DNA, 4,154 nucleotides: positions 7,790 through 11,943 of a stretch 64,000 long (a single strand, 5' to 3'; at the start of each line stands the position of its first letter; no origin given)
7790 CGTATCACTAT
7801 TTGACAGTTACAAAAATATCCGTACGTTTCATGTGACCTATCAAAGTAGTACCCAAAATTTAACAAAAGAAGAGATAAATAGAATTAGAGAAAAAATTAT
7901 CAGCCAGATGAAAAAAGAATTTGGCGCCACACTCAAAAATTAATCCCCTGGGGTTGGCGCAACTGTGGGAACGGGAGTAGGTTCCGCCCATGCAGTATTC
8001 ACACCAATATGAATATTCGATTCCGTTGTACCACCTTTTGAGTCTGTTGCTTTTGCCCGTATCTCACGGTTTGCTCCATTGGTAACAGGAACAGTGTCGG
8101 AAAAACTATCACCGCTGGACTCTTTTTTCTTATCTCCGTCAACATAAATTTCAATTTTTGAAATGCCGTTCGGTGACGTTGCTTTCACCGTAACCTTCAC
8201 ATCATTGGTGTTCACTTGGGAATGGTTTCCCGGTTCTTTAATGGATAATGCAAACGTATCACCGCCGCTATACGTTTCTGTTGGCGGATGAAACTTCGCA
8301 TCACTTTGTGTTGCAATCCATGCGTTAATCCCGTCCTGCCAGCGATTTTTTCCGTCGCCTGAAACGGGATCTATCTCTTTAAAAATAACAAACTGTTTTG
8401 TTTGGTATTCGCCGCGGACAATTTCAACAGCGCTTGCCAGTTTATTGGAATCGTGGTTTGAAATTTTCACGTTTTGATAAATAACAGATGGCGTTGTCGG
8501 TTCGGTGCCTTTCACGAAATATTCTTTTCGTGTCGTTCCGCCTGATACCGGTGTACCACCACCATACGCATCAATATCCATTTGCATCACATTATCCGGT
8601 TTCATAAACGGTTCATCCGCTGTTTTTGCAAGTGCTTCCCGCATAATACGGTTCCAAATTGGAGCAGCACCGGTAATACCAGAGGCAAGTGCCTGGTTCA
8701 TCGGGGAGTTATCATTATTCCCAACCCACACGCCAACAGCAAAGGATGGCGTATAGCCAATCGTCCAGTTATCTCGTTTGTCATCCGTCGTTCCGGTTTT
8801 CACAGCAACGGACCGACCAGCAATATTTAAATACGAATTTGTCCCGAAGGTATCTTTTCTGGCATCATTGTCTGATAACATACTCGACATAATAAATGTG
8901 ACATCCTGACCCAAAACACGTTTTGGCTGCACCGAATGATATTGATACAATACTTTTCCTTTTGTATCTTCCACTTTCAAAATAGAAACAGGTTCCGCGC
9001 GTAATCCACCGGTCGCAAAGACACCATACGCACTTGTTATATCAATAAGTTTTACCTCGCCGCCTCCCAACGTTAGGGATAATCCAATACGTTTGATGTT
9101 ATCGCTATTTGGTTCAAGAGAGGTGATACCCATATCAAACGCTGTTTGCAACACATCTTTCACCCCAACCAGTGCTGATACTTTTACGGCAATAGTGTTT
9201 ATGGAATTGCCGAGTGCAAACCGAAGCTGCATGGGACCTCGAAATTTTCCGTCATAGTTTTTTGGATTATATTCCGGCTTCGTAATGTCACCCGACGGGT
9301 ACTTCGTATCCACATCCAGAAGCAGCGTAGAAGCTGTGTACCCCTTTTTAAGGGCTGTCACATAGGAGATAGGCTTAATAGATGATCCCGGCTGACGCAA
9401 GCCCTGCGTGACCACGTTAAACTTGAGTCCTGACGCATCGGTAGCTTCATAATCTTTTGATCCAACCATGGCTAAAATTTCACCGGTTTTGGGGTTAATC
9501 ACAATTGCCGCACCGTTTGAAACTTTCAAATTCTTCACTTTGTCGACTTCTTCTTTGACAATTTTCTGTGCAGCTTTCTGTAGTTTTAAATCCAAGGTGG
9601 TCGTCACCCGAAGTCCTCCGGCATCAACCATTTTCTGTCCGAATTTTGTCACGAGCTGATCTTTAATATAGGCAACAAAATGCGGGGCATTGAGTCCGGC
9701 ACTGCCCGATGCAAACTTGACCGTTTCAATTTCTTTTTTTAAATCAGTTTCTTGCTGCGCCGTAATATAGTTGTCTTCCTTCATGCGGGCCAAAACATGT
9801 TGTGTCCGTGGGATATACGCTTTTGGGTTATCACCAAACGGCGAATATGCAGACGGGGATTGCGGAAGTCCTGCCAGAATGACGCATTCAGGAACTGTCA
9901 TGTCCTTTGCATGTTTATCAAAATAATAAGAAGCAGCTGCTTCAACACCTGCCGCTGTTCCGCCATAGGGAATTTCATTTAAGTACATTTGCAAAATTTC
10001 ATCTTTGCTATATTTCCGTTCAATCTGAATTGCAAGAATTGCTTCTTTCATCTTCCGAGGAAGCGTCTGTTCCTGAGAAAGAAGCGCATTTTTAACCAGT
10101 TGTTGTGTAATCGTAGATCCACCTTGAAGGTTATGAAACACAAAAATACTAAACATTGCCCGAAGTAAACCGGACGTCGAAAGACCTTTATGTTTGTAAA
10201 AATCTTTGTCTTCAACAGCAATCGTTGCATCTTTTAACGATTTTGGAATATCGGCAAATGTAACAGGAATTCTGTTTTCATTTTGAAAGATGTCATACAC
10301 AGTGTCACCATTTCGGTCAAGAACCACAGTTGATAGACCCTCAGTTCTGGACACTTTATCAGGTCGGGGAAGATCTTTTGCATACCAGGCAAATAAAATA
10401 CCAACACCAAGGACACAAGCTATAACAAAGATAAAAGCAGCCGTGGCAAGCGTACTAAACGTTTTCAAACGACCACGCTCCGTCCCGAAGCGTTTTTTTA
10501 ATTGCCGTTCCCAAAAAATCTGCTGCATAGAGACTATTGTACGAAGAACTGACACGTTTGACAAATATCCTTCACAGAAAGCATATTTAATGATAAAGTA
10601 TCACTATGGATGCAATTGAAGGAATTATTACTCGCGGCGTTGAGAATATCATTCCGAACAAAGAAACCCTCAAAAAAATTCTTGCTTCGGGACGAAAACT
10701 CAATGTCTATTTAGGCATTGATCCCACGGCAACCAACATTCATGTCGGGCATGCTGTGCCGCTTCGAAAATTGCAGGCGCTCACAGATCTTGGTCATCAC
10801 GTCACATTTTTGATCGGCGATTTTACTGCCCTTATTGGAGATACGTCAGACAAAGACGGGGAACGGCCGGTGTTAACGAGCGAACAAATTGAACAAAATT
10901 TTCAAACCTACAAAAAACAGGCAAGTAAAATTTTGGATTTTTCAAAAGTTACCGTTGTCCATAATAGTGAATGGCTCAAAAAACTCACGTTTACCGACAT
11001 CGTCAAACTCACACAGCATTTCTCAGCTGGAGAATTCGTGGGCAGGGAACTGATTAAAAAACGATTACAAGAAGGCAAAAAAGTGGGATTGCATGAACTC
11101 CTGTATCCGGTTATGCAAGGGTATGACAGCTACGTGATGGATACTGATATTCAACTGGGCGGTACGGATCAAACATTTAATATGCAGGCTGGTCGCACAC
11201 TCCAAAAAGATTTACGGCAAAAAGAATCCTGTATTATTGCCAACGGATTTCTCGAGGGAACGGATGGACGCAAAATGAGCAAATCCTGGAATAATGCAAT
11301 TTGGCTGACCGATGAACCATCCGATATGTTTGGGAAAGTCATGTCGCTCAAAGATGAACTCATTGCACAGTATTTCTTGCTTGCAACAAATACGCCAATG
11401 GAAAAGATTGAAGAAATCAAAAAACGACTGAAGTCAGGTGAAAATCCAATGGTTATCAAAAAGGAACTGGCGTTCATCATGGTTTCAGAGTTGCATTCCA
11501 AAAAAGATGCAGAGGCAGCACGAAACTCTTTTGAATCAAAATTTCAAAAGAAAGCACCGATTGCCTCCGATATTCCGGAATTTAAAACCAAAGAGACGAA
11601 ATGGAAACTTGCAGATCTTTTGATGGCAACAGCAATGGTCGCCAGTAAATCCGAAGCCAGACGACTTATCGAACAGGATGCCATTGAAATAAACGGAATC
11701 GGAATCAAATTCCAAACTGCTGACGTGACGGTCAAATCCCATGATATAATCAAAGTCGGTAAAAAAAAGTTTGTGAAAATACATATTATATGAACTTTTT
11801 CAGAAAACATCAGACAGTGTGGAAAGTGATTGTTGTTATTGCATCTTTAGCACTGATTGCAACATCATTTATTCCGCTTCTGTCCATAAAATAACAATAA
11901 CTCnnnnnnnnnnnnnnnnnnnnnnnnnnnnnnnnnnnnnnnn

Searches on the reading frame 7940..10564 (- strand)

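Call 62: search_protein_families(library=pfam, proteins=[window:7940-10564:-])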
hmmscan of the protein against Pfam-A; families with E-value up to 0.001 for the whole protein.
window:7940-10564:- (874 aa): 3 families
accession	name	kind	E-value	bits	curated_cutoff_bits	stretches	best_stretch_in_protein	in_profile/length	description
PF00912.28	Transgly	-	2e-60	203.7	27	1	89-262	5-178/178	Transglycosylase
PF00905.27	Transpeptidase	-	2.7e-24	86.4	22.1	1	351-641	1-298/299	Penicillin binding protein transpeptidase domain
PF17957.7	Big_7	-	2.7e-07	31.5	24.1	1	774-829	4-60/70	Bacterial Ig domain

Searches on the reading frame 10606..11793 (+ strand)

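Call 61: search_protein_families(library=pfam, proteins=[window:10606-11793:+])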
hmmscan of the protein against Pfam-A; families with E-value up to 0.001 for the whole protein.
window:10606-11793:+ (395 aa): 2 families
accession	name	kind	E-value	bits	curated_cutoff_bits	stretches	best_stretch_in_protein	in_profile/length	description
PF00579.31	tRNA-synt_1b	-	2e-70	237.8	21.1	1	29-313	3-291/292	tRNA synthetases class I (W and Y)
PF22421.1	SYY_C-terminal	-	1.2e-10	41.5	27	1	320-390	6-81/83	Tyrosine--tRNA ligase SYY-like C-terminal domain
